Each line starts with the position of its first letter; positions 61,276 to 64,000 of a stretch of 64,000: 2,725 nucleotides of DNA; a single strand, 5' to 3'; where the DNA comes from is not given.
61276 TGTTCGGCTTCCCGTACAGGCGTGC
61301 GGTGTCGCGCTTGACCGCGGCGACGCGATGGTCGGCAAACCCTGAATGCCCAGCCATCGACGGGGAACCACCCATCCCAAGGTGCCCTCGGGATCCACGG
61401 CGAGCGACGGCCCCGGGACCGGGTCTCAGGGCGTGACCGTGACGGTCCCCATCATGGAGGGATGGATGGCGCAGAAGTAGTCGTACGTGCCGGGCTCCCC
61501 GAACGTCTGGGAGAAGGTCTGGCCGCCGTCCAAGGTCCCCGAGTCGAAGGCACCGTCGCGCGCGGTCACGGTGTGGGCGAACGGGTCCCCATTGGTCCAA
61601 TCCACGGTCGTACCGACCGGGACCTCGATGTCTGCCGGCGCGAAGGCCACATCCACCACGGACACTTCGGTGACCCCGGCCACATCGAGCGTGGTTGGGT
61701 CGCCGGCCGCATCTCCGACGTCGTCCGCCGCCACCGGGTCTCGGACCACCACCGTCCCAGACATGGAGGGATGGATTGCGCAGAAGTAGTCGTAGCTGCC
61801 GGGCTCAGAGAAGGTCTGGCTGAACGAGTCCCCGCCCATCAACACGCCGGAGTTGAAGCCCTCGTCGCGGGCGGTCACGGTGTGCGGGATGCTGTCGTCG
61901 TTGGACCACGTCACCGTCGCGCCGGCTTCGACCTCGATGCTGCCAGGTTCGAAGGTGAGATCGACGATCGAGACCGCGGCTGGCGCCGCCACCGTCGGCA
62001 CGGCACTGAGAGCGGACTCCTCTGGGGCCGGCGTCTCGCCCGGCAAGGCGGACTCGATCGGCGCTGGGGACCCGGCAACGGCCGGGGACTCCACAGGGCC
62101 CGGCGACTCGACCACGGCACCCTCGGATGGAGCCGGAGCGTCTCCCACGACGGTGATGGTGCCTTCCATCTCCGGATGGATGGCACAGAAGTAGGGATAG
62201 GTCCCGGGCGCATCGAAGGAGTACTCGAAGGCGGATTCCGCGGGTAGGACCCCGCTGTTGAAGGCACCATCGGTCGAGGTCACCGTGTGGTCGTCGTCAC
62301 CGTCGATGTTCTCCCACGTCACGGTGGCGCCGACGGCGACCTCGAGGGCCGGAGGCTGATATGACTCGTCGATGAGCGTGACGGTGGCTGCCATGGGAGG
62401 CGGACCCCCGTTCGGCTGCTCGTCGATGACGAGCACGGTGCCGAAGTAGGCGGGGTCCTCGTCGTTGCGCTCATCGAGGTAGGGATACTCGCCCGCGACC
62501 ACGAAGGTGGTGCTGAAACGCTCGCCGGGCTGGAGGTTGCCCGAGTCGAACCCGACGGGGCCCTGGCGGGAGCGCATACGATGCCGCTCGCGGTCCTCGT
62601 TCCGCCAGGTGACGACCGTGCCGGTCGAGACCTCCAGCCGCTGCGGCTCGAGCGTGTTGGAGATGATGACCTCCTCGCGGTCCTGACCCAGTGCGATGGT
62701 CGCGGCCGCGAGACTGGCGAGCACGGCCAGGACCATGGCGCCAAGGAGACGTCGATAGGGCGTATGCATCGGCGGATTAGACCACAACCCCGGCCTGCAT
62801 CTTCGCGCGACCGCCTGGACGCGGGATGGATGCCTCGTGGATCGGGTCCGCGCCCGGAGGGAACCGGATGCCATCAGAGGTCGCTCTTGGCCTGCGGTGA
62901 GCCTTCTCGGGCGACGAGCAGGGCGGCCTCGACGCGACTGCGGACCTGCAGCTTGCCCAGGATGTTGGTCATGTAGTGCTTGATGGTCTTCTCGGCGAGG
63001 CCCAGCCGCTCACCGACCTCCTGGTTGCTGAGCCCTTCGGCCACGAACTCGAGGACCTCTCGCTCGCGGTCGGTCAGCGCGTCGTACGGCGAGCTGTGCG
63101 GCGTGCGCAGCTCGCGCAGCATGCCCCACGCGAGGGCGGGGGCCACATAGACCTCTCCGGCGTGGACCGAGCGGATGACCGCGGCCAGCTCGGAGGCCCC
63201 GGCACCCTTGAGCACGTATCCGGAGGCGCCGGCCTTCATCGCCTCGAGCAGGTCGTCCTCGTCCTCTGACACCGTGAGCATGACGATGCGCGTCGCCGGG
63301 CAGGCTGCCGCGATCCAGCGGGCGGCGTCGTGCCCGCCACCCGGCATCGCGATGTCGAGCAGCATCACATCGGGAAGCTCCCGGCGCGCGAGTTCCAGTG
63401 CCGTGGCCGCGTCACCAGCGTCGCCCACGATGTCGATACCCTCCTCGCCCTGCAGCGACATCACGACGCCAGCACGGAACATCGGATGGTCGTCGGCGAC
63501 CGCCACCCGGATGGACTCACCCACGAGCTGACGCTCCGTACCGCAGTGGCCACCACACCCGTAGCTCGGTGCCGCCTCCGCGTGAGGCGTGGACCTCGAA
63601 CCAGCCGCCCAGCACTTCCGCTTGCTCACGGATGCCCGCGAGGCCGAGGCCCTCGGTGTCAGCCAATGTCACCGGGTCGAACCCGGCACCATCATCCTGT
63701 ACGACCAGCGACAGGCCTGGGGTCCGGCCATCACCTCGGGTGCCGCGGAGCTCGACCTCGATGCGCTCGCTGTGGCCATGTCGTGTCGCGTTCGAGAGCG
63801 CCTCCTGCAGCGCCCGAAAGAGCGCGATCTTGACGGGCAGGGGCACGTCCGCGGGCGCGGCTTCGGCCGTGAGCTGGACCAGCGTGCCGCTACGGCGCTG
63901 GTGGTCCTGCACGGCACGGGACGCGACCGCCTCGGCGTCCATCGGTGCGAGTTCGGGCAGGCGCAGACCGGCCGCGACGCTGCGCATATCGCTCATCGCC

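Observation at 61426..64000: Secreted four-domain cupredoxin adjacent to a NarL-type two-component pair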

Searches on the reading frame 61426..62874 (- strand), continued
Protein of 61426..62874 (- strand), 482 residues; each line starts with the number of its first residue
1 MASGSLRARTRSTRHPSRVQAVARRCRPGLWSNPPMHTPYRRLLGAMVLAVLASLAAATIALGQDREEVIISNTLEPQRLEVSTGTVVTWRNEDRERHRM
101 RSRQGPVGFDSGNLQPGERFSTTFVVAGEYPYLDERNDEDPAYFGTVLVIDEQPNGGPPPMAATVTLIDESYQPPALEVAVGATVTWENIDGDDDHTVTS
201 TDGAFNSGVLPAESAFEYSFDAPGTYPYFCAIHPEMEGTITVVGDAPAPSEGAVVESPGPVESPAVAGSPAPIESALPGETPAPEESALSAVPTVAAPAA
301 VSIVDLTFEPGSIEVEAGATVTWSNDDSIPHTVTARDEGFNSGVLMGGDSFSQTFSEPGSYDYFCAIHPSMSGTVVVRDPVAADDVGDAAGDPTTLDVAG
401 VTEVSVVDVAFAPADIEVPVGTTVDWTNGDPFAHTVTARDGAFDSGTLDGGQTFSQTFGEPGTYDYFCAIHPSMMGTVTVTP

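Call 31: search_solved_structures(query=window:61426-62769:-, max_evalue=0.001, show_alignments=3)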
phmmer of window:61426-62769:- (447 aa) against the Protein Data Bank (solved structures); distinct sequences matched with E-value up to 0.001: 42.
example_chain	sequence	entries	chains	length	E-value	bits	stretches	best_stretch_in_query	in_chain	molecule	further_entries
9cck_A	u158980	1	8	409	8.3e-20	74.6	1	270-342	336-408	Copper-containing nitrite reductase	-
5fc9_A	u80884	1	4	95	3.4e-13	52.8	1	273-342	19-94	Blue (Type 1) copper domain protein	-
1sfd_A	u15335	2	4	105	9.7e-13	51.3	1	248-342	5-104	Amicyanin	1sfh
1sf3_A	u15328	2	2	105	1.3e-12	50.8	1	248-342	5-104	Amicyanin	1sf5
1aac_A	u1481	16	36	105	2.5e-12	49.9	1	248-342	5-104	AMICYANIN | PROTEIN (AMICYANIN)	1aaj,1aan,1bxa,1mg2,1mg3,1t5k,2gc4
1mda_A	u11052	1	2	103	3.2e-12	49.6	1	248-342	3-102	AMICYANIN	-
2qdv_A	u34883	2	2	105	4.8e-12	49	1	248-342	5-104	Amicyanin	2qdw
3ie9_A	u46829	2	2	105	6.6e-12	48.6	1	248-342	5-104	Amicyanin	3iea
1bxu_A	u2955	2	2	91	8.2e-12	48.3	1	268-342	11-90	PLASTOCYANIN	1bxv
2idt_A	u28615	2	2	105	1.2e-11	47.7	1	248-342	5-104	Amicyanin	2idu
1id2_A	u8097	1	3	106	1.5e-11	47.4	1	253-342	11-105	AMICYANIN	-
3rym_A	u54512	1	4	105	1.7e-11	47.2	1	248-342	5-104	Amicyanin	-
2idq_A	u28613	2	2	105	1.7e-11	47.2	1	248-342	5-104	Amicyanin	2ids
3c75_A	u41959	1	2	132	2.2e-11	46.8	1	251-342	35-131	Amicyanin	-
2gb2_A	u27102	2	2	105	4.2e-11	45.9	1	248-342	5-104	Amicyanin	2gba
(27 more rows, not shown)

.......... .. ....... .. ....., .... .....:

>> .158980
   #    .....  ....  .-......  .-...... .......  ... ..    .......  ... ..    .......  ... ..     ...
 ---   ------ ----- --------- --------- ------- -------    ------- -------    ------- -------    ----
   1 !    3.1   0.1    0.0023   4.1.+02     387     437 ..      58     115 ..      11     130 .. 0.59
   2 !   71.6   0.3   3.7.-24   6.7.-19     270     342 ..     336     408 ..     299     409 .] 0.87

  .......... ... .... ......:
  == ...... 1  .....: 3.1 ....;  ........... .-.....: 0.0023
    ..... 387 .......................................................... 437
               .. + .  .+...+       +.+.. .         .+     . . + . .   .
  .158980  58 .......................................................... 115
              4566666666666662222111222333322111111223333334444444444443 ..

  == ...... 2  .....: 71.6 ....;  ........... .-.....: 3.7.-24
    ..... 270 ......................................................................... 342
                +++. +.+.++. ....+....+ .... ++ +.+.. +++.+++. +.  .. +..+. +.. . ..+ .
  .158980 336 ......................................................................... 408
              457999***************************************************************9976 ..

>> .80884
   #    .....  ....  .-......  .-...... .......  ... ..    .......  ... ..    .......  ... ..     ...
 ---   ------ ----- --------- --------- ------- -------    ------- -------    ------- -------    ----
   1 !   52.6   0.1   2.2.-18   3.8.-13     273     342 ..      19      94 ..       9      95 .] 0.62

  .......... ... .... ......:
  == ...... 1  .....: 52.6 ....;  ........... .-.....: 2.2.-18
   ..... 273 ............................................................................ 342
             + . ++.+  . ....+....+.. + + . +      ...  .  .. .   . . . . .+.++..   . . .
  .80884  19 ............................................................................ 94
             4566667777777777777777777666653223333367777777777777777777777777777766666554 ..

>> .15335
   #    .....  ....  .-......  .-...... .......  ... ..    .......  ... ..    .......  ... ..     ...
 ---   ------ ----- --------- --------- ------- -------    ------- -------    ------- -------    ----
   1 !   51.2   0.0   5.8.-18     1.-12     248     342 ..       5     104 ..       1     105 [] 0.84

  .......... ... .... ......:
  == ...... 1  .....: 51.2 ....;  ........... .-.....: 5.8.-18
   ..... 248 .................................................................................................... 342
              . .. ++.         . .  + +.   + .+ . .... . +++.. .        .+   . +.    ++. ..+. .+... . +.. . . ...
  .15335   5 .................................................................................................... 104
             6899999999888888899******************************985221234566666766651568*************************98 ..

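Call 32: find_encoding_contigs(protein=P0030, flank=8000, max_places=2)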
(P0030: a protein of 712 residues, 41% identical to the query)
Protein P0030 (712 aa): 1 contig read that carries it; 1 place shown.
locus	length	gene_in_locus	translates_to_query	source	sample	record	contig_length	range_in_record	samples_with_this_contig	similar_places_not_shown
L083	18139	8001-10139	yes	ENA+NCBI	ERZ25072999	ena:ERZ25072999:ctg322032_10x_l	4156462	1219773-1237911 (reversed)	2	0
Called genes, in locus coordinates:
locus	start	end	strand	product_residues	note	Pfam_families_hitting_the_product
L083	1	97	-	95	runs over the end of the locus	-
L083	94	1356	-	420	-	PF00355:Rieske, PF19301:LigXa_C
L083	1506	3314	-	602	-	PF00391:PEP-utilizers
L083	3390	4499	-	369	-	PF01326:PPDK_N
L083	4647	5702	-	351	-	PF00300:His_Phos_1 (faint)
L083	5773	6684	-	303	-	PF00903:Glyoxalase (weak), PF13669:Glyoxalase_4 (faint), PF22677:Ble-like_N (faint), PF22247:Diox-like_N, PF00903:Glyoxalase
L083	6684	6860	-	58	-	-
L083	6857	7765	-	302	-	PF00903:Glyoxalase, PF13669:Glyoxalase_4 (faint), PF22247:Diox-like_N, PF00903:Glyoxalase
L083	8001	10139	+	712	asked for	PF00127:Copper-bind (weak), PF13473:Cupredoxin_1 (weak), PF00127:Copper-bind, PF13473:Cupredoxin_1 (weak), PF00127:Copper-bind (weak), PF13473:Cupredoxin_1, PF00127:Copper-bind (weak), PF13473:Cupredoxin_1 (weak)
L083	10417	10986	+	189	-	-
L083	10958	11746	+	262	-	PF25213:HVO_A0261_N (weak), PF09339:HTH_IclR, PF01614:IclR_C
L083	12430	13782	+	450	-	PF14257:DUF4349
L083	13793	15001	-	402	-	PF09298:FAA_hydrolase_N, PF01557:FAA_hydrolase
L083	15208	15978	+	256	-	PF01557:FAA_hydrolase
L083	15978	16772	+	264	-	PF01557:FAA_hydrolase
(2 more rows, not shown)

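Call 33: find_encoding_contigs(protein=P0045, flank=8000, max_places=2)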
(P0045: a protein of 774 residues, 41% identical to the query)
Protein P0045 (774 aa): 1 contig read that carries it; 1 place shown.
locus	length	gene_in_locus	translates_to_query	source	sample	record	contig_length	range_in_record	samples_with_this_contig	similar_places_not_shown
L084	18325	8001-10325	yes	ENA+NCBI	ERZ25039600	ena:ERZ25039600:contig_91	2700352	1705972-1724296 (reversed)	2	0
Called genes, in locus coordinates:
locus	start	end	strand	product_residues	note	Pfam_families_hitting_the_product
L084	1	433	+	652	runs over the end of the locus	PF00127:Copper-bind (faint), PF13229:Beta_helix (faint), PF13396:PLDc_N (weak)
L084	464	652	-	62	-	-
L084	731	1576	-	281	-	PF13411:MerR_1, PF13432:TPR_16 (weak), PF14559:TPR_19 (weak), PF13414:TPR_11 (weak), PF00515:TPR_1, PF07719:TPR_2 (weak), PF13424:TPR_12 (weak), PF13414:TPR_11 (weak), +8 more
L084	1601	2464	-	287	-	PF02735:Ku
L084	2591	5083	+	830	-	PF13298:LigD_N, PF01068:DNA_ligase_A_M, PF04679:DNA_ligase_A_C, PF21686:LigD_Prim-Pol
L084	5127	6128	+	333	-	PF00389:2-Hacid_dh, PF02826:2-Hacid_dh_C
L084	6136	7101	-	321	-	-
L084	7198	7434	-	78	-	-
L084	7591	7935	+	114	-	PF18902:DUF5658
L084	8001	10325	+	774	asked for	PF13473:Cupredoxin_1 (weak), PF00127:Copper-bind (weak), PF13473:Cupredoxin_1 (weak), PF00127:Copper-bind (weak), PF13473:Cupredoxin_1 (weak), PF00127:Copper-bind, PF13473:Cupredoxin_1 (weak)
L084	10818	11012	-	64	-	-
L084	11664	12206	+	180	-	-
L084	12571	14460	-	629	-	PF04389:Peptidase_M28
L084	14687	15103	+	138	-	-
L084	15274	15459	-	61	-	-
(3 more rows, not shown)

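Call 34: find_encoding_contigs(protein=P0085, flank=8000, max_places=2)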
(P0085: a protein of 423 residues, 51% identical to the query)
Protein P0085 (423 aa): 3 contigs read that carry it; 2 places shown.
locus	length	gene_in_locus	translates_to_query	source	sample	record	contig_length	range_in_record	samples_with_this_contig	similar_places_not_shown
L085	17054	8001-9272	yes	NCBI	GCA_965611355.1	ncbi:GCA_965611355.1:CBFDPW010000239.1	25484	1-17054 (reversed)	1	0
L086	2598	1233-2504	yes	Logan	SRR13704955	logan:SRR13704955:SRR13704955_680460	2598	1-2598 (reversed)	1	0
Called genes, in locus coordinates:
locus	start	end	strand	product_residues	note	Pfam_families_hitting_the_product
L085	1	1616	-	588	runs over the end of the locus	PF09587:PGA_cap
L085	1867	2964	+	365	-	PF01212:Beta_elim_lyase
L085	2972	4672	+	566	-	PF05960:DUF885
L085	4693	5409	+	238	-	PF00977:His_biosynth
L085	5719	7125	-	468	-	PF00206:Lyase_1, PF10415:FumaraseC_C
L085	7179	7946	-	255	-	PF00106:adh_short, PF08659:KR, PF13561:adh_short_C2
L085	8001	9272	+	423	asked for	PF13473:Cupredoxin_1 (weak), PF00127:Copper-bind, PF13473:Cupredoxin_1, PF00127:Copper-bind (weak)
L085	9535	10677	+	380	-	PF00512:HisKA, PF02518:HATPase_c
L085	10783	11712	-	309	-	PF00762:Ferrochelatase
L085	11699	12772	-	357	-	PF01208:URO-D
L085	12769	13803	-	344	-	PF01208:URO-D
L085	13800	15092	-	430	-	PF00202:Aminotran_3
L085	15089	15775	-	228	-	PF06778:Chlor_dismutase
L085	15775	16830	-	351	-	PF00490:ALAD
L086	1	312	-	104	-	?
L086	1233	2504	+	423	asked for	PF13473:Cupredoxin_1 (weak), PF00127:Copper-bind, PF13473:Cupredoxin_1, PF00127:Copper-bind (weak)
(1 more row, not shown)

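Call 47: find_encoding_contigs(protein=P0031, flank=10000, max_places=1)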
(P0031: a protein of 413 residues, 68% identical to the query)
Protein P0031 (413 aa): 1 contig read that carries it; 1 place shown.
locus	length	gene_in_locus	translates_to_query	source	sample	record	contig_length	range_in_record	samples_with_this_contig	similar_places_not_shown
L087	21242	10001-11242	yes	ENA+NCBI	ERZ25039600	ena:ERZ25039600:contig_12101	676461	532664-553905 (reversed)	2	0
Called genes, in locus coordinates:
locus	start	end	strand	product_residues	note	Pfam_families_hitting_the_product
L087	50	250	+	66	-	-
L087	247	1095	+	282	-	PF00685:Sulfotransfer_1, PF13469:Sulfotransfer_3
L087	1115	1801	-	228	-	PF02683:DsbD_TM (weak)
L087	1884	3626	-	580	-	PF09587:PGA_cap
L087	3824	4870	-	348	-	-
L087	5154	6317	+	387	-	PF05960:DUF885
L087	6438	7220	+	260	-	PF05960:DUF885 (weak), PF00977:His_biosynth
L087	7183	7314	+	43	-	-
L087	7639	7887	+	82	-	-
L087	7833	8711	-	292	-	PF00206:Lyase_1, PF10415:FumaraseC_C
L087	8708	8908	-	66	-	PF00206:Lyase_1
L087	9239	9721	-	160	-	-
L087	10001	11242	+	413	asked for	PF13473:Cupredoxin_1, PF00127:Copper-bind (weak), PF13473:Cupredoxin_1, PF00127:Copper-bind, PF13473:Cupredoxin_1, PF00127:Copper-bind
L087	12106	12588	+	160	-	PF00005:ABC_tran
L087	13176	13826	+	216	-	-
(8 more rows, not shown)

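Call 77: find_encoding_contigs(protein=P0058, flank=8000, max_places=2)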
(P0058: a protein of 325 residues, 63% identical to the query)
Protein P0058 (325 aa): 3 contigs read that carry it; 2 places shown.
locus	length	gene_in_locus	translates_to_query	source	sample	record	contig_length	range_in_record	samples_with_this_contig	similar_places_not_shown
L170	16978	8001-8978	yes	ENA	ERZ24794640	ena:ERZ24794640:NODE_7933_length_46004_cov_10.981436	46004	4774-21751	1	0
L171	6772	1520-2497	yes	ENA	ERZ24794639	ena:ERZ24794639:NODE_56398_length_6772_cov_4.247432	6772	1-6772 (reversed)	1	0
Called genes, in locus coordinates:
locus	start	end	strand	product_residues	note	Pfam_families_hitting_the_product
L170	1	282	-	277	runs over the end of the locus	PF12679:ABC2_membrane_2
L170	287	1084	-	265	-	PF12679:ABC2_membrane_2, PF12730:ABC2_membrane_4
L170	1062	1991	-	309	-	PF00005:ABC_tran, PF13304:AAA_21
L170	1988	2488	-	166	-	PF12802:MarR_2 (weak), PF27059:HTH_MmpR5 (weak)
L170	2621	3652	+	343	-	-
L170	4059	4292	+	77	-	-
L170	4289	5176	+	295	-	PF08450:SGL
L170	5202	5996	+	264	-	PF01073:3Beta_HSD (weak), PF01370:Epimerase, PF04321:RmlD_sub_bind (weak), PF13460:NAD_binding_10 (weak), PF16363:GDP_Man_Dehyd, PF07993:NAD_binding_4 (weak)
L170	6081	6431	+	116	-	-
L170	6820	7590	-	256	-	PF00211:Guanylate_cyc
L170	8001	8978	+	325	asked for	PF13473:Cupredoxin_1, PF00127:Copper-bind (weak)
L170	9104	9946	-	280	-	PF03976:PPK2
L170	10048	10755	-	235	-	PF08889:WbqC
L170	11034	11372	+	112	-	-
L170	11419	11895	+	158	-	-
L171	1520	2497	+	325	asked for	PF13473:Cupredoxin_1, PF00127:Copper-bind (weak)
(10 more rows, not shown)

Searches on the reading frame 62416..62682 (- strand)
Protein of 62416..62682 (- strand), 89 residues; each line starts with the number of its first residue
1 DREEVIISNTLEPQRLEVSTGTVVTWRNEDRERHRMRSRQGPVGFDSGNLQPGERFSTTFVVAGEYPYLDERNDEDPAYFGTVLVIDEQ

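Call 52: search_protein_representatives(protein=window:62416-62682:-)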
Query: 89 residues. Proteins with E-value up to 0.001 (for the whole library): 2777; up to 1e-10: 425; up to 1e-30: 99. The best 150 are listed.
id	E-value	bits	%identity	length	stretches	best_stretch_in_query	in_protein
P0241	1.9e-70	248.7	34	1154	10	9-85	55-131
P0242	3.3e-67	238.3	39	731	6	5-86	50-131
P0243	4.1e-63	225.2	37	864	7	5-85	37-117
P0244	1.3e-61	220.4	38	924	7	5-85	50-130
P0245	4.5e-61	218.7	39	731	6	5-88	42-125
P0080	1.1e-59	214.2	48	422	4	2-85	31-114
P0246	4.3e-57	206.0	41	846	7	6-73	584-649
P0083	6.6e-56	202.2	39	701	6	3-85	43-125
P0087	1.8e-55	200.8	39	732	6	8-86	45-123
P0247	2.1e-54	197.4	42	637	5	3-85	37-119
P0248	6.6e-53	192.6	41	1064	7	6-69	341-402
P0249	1.7e-52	191.3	41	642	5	5-85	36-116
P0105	2.1e-52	191.0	40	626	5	5-87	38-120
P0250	9.5e-52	188.9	39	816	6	6-85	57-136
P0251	1.6e-51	188.2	50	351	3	4-85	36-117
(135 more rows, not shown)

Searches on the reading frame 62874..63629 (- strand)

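Call 3: search_protein_families(library=pfam, proteins=[window:62874-63629:-], max_evalue=0.01)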
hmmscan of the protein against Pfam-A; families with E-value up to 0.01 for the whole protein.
window:62874-63629:- (251 aa): 6 families
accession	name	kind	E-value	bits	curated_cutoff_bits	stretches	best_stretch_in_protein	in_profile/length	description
PF00072.30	Response_reg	-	9.3e-22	77.7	30.2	1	42-152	1-110/111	Response regulator receiver domain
PF00196.25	GerE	-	4e-20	71.6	23.5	1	184-238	2-56/57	Bacterial regulatory proteins, luxR family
PF08281.18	Sigma70_r4_2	-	5.8e-07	29.5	25.7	1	184-226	10-53/54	Sigma-70, region 4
PF04545.22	Sigma70_r4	-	7.3e-06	25.9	24.1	1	183-228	3-49/50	Sigma-70, region 4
PF16968.11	TadZ_N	-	0.00047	20.3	26.4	1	107-155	71-119/133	Pilus assembly protein TadZ N-terminal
PF13384.12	HTH_23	-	0.0053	17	24.6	0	188-217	6-35/50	Homeodomain-like domain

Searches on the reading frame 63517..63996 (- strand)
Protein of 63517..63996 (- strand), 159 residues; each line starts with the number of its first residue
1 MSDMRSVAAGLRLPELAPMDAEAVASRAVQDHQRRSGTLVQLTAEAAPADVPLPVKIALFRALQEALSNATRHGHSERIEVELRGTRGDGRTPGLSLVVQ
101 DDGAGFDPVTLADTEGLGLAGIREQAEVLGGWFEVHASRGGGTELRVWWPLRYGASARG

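Call 3: search_protein_families(library=pfam, proteins=[window:63517-63996:-], max_evalue=0.01)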
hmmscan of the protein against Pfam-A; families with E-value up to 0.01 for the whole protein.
window:63517-63996:- (159 aa): 2 families
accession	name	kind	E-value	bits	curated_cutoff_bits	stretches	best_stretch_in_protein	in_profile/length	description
PF02518.31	HATPase_c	-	5.9e-14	52.9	26.4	1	57-152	4-110/111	Histidine kinase-, DNA gyrase B-, and HSP90-like ATPase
PF13581.12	HATPase_c_2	-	6.1e-08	33.2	27.4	1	49-148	22-126/127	Histidine kinase-like ATPase domain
